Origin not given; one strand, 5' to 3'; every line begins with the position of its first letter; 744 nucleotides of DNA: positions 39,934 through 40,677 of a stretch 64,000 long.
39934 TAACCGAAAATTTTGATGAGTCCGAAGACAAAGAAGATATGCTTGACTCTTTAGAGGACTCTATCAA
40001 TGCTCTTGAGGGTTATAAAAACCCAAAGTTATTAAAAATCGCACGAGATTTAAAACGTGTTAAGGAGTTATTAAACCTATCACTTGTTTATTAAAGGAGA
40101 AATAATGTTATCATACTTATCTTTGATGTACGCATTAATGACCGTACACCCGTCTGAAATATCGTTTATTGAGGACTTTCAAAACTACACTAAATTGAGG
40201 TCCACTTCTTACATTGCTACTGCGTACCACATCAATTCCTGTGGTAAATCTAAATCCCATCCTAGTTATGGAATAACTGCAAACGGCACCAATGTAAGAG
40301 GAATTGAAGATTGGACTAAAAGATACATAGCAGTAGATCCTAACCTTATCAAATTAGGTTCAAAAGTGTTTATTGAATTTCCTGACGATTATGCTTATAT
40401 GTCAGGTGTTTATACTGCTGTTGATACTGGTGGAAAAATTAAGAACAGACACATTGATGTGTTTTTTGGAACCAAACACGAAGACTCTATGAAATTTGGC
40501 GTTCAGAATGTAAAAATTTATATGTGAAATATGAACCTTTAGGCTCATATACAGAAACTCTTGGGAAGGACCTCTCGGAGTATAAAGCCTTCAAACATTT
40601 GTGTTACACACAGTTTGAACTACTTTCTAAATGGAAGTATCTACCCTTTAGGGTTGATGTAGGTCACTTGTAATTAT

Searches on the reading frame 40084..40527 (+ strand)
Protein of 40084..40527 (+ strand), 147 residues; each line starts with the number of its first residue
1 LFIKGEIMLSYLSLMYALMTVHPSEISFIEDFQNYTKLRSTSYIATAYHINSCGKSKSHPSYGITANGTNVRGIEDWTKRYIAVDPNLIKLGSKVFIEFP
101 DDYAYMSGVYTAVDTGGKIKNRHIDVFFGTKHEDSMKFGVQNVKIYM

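Call 19: search_protein_families(library=pfam, proteins=[window:40084-40527:+], max_evalue=0.01)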
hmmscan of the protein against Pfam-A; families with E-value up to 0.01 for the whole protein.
window:40084-40527:+ (147 aa): 1 family
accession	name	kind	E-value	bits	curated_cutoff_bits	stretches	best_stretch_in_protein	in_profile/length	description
PF06725.17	3D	-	2.6e-18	66.4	23.8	1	81-147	2-70/72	3D domain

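Call 68: find_related_loci(query=window:40084-40527:+, collection=viral_contigs, flank=1500)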
Query window:40084-40527:+ (147 aa) in viral_contigs; peptide patterns used: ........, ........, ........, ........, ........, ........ (x = any residue, [..] = any of these).
9 stretches matched a pattern; 1 encode a relative of the query (tblastn E <= 1e-3); 1 distinct loci.
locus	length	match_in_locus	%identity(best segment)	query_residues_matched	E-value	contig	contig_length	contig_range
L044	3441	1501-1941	99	1-147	4e-101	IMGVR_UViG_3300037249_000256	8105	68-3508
